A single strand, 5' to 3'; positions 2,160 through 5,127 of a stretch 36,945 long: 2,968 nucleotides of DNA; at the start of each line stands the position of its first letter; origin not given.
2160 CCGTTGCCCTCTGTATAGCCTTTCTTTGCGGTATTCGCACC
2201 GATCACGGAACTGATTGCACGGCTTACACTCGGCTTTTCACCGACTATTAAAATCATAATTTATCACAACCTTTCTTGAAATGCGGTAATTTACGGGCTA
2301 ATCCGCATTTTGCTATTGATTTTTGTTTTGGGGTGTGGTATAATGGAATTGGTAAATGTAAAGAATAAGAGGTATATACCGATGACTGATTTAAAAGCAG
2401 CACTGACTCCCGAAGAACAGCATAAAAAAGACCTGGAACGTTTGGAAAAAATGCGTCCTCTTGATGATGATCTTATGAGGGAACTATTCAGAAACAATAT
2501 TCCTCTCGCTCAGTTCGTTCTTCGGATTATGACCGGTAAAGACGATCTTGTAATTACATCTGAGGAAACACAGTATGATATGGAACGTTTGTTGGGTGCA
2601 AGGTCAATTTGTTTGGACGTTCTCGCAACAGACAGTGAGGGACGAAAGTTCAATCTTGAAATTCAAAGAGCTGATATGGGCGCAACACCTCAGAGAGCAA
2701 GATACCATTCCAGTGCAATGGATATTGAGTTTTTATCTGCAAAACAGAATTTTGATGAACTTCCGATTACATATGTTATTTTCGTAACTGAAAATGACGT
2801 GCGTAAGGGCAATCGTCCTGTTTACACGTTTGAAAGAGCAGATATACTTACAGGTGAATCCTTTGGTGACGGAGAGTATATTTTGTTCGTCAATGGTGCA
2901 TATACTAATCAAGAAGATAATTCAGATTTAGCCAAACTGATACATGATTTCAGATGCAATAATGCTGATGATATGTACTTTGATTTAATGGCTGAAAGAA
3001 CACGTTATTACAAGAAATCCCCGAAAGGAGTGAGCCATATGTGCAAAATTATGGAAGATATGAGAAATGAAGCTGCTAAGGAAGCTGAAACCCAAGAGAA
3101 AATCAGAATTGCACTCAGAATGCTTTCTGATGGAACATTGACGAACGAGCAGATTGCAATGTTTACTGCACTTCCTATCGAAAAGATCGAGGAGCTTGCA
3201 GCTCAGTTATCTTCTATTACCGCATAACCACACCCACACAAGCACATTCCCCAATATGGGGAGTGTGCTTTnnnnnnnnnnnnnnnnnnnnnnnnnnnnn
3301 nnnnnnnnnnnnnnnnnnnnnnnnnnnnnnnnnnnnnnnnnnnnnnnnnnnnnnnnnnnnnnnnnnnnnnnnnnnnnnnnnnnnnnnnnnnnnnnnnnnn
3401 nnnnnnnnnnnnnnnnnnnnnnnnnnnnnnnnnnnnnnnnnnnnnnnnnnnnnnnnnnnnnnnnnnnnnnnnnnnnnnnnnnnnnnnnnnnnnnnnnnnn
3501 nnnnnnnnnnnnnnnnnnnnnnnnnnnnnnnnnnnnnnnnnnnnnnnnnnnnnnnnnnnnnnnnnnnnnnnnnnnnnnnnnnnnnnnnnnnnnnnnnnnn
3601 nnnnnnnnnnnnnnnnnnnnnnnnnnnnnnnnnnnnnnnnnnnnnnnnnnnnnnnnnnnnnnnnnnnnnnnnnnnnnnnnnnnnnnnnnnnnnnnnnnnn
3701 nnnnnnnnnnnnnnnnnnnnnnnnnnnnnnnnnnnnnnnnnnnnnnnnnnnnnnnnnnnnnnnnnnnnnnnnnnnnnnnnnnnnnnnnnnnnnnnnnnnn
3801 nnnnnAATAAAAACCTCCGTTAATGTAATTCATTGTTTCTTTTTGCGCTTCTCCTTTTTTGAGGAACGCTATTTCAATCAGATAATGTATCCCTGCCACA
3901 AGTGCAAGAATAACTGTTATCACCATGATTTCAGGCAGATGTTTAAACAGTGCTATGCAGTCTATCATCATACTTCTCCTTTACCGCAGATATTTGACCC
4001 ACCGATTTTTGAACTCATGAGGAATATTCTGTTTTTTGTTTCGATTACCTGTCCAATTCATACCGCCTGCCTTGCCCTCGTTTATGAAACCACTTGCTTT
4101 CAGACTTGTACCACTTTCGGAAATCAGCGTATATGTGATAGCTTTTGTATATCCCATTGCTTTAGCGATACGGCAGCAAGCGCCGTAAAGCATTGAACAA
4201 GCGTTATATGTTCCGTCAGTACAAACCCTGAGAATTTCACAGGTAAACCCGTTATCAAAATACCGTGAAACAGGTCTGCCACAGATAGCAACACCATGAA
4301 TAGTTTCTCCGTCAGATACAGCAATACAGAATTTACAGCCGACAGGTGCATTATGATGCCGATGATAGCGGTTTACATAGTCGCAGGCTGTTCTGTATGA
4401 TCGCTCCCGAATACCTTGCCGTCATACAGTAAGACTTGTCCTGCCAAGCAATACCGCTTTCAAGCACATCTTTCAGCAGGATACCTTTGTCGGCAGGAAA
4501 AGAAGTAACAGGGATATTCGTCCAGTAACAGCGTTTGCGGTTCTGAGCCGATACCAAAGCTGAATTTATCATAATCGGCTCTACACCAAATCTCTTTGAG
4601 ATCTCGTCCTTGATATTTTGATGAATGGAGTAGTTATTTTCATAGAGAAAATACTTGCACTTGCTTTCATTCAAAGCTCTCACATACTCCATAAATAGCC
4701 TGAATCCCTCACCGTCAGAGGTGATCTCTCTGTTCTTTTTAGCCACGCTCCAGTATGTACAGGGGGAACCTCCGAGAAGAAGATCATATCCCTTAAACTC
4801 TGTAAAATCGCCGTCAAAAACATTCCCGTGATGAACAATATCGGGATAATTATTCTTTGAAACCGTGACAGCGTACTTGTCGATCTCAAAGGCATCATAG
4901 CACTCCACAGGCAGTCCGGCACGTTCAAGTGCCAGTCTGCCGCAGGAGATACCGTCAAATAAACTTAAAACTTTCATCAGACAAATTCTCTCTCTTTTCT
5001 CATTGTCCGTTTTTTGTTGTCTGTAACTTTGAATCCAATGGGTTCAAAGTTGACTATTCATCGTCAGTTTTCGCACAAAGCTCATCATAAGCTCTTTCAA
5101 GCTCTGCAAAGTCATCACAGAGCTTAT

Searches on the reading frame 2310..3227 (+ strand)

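Call 49: search_protein_families(library=pfam, max_evalue=0.0001, proteins=[window:2310-3227:+])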
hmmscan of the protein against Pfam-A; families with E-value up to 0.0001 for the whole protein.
window:2310-3227:+ (305 aa): 1 family
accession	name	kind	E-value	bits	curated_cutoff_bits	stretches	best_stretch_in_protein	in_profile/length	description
PF12784.13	PDDEXK_2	-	4.5e-09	36.8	27.4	1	87-193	43-149/229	PD-(D/E)XK nuclease family transposase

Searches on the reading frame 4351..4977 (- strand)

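Call 49: search_protein_families(library=pfam, max_evalue=0.0001, proteins=[window:4351-4977:-])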
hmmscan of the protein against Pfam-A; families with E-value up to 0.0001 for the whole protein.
window:4351-4977:- (208 aa): 1 family
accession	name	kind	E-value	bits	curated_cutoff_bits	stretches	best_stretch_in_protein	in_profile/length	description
PF00145.23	DNA_methylase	-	5.8e-24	85.6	22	1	1-151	1-157/324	C-5 cytosine-specific DNA methylase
